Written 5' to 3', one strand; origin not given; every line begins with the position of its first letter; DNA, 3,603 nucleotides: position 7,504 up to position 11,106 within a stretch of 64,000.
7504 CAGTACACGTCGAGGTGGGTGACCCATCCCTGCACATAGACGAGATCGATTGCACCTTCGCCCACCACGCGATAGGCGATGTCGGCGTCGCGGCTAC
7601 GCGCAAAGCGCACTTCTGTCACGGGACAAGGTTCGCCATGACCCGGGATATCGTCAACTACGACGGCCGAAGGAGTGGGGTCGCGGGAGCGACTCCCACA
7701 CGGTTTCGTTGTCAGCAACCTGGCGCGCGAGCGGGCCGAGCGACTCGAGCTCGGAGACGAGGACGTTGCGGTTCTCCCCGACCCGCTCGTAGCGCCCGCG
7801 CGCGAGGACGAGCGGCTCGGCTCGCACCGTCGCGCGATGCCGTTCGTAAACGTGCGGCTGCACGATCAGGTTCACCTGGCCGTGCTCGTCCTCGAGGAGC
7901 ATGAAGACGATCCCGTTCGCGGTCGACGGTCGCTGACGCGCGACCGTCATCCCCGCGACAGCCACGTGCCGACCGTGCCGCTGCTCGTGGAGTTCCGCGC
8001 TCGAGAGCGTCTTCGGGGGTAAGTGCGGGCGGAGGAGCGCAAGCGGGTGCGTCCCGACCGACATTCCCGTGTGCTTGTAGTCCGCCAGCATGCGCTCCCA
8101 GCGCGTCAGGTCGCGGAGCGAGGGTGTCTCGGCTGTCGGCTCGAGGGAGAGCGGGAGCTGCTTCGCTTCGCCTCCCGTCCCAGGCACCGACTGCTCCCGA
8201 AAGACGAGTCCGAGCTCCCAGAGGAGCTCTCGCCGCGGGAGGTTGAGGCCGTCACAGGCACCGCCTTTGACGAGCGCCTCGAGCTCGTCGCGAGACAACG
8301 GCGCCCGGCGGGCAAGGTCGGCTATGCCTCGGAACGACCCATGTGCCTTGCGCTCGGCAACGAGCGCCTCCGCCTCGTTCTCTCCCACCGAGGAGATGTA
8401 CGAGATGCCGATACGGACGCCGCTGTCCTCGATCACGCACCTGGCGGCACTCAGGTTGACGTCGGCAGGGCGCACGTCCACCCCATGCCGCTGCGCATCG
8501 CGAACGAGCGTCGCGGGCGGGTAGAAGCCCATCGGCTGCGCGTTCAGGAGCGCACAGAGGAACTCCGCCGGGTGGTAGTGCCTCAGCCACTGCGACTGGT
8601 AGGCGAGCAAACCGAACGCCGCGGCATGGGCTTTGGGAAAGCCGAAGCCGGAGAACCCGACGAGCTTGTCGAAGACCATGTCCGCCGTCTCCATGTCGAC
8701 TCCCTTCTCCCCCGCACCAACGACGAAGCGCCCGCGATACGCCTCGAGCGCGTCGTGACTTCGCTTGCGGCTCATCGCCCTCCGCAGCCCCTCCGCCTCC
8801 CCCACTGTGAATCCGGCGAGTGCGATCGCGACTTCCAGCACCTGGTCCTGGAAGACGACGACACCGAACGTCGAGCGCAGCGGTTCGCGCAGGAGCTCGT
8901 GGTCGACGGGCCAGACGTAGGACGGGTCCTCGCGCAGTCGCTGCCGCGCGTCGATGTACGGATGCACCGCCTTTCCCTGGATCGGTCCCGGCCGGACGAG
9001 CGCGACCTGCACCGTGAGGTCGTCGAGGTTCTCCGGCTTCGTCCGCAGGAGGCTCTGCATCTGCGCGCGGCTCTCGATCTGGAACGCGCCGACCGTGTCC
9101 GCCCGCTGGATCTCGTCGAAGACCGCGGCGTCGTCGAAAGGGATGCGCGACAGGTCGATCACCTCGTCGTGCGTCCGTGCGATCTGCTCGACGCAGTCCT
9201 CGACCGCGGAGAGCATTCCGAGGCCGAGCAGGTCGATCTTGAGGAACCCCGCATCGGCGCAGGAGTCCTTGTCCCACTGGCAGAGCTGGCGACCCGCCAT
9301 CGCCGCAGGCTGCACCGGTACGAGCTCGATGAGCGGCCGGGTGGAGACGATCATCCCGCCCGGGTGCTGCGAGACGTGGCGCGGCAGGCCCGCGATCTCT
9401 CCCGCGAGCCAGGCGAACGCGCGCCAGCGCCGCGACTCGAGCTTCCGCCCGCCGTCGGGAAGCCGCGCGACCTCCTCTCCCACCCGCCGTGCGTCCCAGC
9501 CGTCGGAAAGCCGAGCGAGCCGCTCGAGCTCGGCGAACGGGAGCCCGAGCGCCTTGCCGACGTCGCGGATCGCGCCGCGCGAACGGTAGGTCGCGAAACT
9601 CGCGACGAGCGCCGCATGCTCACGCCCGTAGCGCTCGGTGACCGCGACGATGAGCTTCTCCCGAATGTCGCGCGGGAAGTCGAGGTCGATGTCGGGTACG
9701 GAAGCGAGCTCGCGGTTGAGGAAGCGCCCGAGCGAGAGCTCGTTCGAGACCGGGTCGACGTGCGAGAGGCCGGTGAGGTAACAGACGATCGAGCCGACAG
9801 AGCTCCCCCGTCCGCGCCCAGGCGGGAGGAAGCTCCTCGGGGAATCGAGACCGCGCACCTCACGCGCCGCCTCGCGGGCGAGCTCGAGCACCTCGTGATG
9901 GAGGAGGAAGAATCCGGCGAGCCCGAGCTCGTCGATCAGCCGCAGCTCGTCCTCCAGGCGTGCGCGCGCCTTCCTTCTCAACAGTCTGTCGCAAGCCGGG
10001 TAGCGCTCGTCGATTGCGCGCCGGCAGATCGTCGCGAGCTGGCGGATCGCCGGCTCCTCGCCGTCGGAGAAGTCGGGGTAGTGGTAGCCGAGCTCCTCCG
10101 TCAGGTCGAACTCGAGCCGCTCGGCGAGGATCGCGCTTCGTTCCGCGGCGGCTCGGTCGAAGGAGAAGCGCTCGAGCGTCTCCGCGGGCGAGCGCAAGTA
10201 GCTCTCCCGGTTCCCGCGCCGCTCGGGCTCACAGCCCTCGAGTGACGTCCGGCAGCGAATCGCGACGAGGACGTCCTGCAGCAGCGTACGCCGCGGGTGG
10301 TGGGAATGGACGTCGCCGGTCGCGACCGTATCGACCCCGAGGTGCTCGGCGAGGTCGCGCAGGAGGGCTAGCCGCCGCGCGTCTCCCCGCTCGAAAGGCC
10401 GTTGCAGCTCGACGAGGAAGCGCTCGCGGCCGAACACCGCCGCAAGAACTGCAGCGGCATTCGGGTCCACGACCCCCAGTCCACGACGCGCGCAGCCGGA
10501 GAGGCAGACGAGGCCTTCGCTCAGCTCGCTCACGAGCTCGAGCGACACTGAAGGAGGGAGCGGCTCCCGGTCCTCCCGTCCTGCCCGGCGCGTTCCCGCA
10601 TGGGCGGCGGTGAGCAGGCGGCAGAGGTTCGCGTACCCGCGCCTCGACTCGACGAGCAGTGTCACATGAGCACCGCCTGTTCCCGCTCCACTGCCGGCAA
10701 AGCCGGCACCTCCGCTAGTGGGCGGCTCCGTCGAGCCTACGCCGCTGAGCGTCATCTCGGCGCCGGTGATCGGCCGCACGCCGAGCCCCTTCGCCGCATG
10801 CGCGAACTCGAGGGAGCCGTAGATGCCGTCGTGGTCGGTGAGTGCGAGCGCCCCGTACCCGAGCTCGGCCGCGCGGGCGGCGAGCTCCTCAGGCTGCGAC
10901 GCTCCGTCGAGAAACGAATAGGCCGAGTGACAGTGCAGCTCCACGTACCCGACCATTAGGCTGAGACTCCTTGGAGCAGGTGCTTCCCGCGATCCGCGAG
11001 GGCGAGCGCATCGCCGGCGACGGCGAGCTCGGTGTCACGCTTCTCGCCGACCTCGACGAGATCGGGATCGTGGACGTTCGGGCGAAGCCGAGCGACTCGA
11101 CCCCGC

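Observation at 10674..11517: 72-nt palindromic repeat inserted in frame in two unrelated genes (dnaE2 and a bicupin gene)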

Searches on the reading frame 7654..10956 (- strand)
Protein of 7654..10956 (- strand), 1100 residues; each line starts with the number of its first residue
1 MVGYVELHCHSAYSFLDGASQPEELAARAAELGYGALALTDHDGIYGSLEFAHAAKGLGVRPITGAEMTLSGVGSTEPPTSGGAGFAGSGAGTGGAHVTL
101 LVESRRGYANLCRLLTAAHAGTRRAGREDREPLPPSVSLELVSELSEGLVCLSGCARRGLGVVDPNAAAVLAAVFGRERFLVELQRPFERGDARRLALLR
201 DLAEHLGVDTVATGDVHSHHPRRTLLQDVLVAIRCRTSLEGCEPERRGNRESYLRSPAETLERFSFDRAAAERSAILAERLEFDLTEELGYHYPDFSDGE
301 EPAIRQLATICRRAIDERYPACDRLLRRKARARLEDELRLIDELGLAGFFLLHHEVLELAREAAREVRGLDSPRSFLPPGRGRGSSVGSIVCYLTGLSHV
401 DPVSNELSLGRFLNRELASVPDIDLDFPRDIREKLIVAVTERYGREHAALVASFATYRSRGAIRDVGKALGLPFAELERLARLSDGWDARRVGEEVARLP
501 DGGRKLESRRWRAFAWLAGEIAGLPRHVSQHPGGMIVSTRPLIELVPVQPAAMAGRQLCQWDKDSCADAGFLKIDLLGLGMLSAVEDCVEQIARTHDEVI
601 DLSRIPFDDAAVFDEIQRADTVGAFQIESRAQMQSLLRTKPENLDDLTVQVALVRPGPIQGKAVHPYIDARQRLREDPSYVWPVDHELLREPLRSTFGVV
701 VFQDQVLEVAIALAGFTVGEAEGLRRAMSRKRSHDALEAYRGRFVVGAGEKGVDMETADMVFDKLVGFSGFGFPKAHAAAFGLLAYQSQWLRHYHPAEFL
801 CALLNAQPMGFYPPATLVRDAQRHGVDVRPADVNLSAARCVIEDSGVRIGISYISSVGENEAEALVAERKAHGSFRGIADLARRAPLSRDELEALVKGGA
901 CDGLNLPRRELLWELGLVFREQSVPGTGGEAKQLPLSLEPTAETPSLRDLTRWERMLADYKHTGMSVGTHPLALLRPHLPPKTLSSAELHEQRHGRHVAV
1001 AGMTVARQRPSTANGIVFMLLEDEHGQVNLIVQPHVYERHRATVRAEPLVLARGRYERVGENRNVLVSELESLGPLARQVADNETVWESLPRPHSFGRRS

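Call 7: search_protein_families(library=pfam, proteins=[window:7654-10956:-], max_evalue=0.01)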
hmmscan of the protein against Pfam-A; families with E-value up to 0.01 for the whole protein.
window:7654-10956:- (1100 aa): 5 families
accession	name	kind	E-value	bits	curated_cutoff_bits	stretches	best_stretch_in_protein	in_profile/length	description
PF07733.18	DNA_pol3_alpha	-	1.1e-61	209.1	23.9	1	306-578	2-260/260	Bacterial DNA polymerase III alpha NTPase domain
PF17657.6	DNA_pol3_finger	-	4.6e-44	150.1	22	1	581-751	1-165/166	Bacterial DNA polymerase III alpha subunit finger domain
PF02811.25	PHP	-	4e-28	99.2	26.4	1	6-186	1-163/164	PHP domain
PF14579.12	HHH_6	-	4.9e-22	78.4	25.6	1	825-911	1-90/90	Helix-hairpin-helix motif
PF01336.31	tRNA_anti-codon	-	0.00014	22.2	27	1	998-1071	1-73/75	OB-fold nucleic acid binding domain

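Call 8: search_protein_families(library=ncbifam, proteins=[window:7654-10956:-], max_evalue=0.01)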
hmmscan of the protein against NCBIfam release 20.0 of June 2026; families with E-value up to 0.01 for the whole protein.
window:7654-10956:- (1100 aa): 18 families
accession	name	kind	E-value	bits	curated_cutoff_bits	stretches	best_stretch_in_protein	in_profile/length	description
NF004225.0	PRK05672.1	subfamily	6e-289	961.5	939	1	2-1080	4-1039/1047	error-prone DNA polymerase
NF004226.0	PRK05673.1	equivalog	5.2e-197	657.1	1002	1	3-1074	5-1063/1146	DNA polymerase III subunit alpha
NF005298.0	PRK06826.1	equivalog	7e-182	606.9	1260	1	4-1074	5-1073/1151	DNA polymerase III subunit alpha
TIGR00594.1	polc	superfamily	5.3e-180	600.8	434.35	1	4-1032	1-1021/1022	DNA polymerase III subunit alpha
NF005377.0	PRK06920.1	equivalog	2.8e-136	455.9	1806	1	4-1076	3-1026/1108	DNA polymerase III subunit alpha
NF005617.0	PRK07374.1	equivalog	7.6e-133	444.7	1653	1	3-1074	2-1081/1170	DNA polymerase III subunit alpha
NF005582.0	PRK07279.1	equivalog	1e-107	361.5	1279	2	228-1070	168-961/1033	DNA polymerase III subunit alpha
NF005516.0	PRK07135.1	equivalog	3e-102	343.4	1084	2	291-886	215-791/974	DNA polymerase III DnaE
NF004550.0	PRK05898.1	equivalog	3.1e-93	313.6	1182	1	306-924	230-829/971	DNA polymerase III subunit alpha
NF007079.0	PRK09532.1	equivalog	6.1e-86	289.4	1525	1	3-771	2-774/876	DNA polymerase III subunit alpha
NF005616.0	PRK07373.1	equivalog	3.6e-27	95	646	1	773-1073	38-360/449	DNA polymerase III subunit alpha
NF001688.0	PRK00448.1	equivalog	2.4e-24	85.1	873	2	5-70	339-404/1445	PolC-type DNA polymerase III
TIGR01405.1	polC_Gram_pos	equivalog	4.5e-20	71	1043.45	3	5-70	105-170/1211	DNA polymerase III subunit alpha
NF041577.1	nside_bi_sphtase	equivalog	1e-11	44.6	400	1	5-71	4-68/276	3',5'-nucleoside bisphosphate phosphatase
NF047791.1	RNaseRnm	equivalog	4.2e-06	26.2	375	1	5-67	3-65/275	RNase RNM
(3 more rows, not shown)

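Call 9: find_encoding_contigs(protein=window:7654-10956:-, flank=10000, max_places=6)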
Protein window:7654-10956:- (1100 aa): 2 contigs read that carry it; 2 places shown.
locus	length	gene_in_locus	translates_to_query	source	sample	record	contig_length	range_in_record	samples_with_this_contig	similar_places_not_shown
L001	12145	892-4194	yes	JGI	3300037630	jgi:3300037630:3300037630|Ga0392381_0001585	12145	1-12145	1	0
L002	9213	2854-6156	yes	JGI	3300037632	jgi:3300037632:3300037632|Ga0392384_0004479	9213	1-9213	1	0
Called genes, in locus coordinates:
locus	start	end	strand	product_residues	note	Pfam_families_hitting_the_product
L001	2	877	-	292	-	?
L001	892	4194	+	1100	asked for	PF02811:PHP, PF07733:DNA_pol3_alpha, PF17657:DNA_pol3_finger, PF14579:HHH_6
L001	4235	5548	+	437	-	PF00561:Abhydrolase_1, PF12697:Abhydrolase_6, PF12146:Hydrolase_4, PF00211:Guanylate_cyc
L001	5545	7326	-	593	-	PF19291:TREH_N, PF00723:Glyco_hydro_15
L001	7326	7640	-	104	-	-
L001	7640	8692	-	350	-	PF13439:Glyco_transf_4, PF13579:Glyco_trans_4_4, PF00534:Glycos_transf_1, PF13692:Glyco_trans_1_4, PF13524:Glyco_trans_1_2 (weak)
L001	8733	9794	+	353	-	PF00266:Aminotran_5, PF01041:DegT_DnrJ_EryC1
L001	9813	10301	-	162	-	-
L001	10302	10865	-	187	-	PF01966:HD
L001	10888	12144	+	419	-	?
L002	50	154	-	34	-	-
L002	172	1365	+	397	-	PF00817:IMS (weak)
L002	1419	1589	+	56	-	-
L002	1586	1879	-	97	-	-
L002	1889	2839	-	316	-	PF14525:AraC_binding_2 (faint), PF02311:AraC_binding (weak), PF07883:Cupin_2, PF02311:AraC_binding (weak)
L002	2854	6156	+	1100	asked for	PF02811:PHP, PF07733:DNA_pol3_alpha, PF17657:DNA_pol3_finger, PF14579:HHH_6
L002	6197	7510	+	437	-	PF00561:Abhydrolase_1, PF12697:Abhydrolase_6, PF12146:Hydrolase_4, PF00211:Guanylate_cyc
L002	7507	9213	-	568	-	?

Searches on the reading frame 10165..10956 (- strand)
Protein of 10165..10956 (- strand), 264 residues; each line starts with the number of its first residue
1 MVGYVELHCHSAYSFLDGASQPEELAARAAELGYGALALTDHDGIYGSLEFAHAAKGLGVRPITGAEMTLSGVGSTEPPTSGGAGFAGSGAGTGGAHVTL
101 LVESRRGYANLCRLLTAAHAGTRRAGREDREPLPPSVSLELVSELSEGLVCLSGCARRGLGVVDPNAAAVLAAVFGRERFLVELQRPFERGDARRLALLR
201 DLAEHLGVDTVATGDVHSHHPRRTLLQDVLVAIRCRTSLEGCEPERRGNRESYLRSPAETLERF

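Call 32: find_homologous_proteins(query=window:10165-10956:-, max_evalue=1e-20)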
Query seq(264 aa) (264 aa): 2703 proteins with E <= 1e-20 among 8000 candidates; the best 120 are listed.
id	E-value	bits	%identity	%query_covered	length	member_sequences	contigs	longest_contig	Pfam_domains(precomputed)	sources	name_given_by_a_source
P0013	8.3e-144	496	85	100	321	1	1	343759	PF02811.27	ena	-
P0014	1.4e-139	482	85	100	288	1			PF02811.27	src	-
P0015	8.9e-138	476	83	100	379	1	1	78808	PF02811.27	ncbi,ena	-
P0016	7.1e-131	453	85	95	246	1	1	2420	PF02811.27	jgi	jgi:error-prone DNA polymerase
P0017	6.0e-126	437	81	100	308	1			PF02811.27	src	-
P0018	1.5e-125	436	82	99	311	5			PF02811.27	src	-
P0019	2.4e-125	435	78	100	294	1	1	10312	PF02811.27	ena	-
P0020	2.5e-125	435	80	100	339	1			PF02811.27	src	-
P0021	4.7e-125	434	80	97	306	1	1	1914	PF02811.27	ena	-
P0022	2.4e-124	432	80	100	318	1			PF02811.27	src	-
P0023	3.2e-123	428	79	100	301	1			PF02811.27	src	-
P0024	8.1e-123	427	80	100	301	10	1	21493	PF02811.27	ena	-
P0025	2.3e-122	425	79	100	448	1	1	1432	PF02811.27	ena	-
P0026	8.7e-122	424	80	99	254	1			PF02811.27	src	-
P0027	2.0e-121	422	77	99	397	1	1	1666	PF02811.27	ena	-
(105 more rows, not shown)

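Call 39: find_encoding_contigs(protein=P0024, flank=6000, max_places=2)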
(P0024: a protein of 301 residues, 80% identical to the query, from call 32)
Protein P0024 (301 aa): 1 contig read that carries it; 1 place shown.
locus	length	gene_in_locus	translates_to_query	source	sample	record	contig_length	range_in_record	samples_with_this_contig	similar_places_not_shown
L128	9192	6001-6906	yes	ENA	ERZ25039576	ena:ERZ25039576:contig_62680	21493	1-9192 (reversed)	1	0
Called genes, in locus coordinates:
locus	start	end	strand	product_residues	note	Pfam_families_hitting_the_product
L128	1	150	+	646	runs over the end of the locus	PF01326:PPDK_N, PF00391:PEP-utilizers, PF02896:PEP-utilizers_C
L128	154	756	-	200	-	PF01694:Rhomboid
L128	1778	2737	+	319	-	PF13649:Methyltransf_25 (faint)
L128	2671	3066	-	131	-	PF00903:Glyoxalase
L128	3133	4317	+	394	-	PF00817:IMS, PF11799:IMS_C (weak)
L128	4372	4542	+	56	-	-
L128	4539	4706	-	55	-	-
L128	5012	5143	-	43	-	-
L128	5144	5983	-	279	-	PF07883:Cupin_2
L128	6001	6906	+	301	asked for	PF02811:PHP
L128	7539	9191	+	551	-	?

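Call 72: search_solved_structures(query=window:10165-10956:-, show_alignments=2, max_evalue=0.00001)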
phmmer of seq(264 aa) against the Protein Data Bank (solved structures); distinct sequences matched with E-value up to 0.00001: 12.
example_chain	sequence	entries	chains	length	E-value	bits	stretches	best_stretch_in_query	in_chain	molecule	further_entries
2hpi_A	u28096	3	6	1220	1.5e-20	77.1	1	4-259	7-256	DNA polymerase III alpha subunit | DNA polymerase III subunit alpha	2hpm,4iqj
4jom_A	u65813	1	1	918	3.4e-20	75.9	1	4-264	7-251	DNA polymerase III subunit alpha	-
3e0d_A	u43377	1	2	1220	3.6e-19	72.6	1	4-259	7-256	DNA polymerase III subunit alpha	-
4gx8_A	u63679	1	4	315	2.9e-18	69.6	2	4-69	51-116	DNA polymerase III subunit epsilon,DNA polymerase III subunit alpha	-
4gx9_A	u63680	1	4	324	3.2e-18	69.4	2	4-69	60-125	DNA polymerase III subunit epsilon,DNA polymerase III subunit alpha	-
2hnh_A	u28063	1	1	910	8.1e-17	64.8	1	4-264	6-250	DNA polymerase III alpha subunit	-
2hqa_A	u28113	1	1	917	8.2e-17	64.8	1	4-264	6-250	DNA polymerase III alpha subunit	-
5m1s_A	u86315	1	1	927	8.5e-17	64.8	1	4-264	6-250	DNA polymerase III subunit alpha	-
5fku_A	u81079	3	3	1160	1.6e-16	63.9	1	4-264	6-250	DNA POLYMERASE III SUBUNIT ALPHA | DNA POLYMERASE III ALPHA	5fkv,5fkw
5lew_A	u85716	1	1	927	3.2e-15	59.6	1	4-239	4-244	DNA polymerase III subunit alpha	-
7pu7_A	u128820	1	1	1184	4.8e-15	59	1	4-239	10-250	DNA polymerase III subunit alpha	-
3f2b_A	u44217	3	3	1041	4.2e-11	46.1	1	5-231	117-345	DNA-directed DNA polymerase III alpha chain | GEOBACILLUS KAUSTOPHILUS DNA POLC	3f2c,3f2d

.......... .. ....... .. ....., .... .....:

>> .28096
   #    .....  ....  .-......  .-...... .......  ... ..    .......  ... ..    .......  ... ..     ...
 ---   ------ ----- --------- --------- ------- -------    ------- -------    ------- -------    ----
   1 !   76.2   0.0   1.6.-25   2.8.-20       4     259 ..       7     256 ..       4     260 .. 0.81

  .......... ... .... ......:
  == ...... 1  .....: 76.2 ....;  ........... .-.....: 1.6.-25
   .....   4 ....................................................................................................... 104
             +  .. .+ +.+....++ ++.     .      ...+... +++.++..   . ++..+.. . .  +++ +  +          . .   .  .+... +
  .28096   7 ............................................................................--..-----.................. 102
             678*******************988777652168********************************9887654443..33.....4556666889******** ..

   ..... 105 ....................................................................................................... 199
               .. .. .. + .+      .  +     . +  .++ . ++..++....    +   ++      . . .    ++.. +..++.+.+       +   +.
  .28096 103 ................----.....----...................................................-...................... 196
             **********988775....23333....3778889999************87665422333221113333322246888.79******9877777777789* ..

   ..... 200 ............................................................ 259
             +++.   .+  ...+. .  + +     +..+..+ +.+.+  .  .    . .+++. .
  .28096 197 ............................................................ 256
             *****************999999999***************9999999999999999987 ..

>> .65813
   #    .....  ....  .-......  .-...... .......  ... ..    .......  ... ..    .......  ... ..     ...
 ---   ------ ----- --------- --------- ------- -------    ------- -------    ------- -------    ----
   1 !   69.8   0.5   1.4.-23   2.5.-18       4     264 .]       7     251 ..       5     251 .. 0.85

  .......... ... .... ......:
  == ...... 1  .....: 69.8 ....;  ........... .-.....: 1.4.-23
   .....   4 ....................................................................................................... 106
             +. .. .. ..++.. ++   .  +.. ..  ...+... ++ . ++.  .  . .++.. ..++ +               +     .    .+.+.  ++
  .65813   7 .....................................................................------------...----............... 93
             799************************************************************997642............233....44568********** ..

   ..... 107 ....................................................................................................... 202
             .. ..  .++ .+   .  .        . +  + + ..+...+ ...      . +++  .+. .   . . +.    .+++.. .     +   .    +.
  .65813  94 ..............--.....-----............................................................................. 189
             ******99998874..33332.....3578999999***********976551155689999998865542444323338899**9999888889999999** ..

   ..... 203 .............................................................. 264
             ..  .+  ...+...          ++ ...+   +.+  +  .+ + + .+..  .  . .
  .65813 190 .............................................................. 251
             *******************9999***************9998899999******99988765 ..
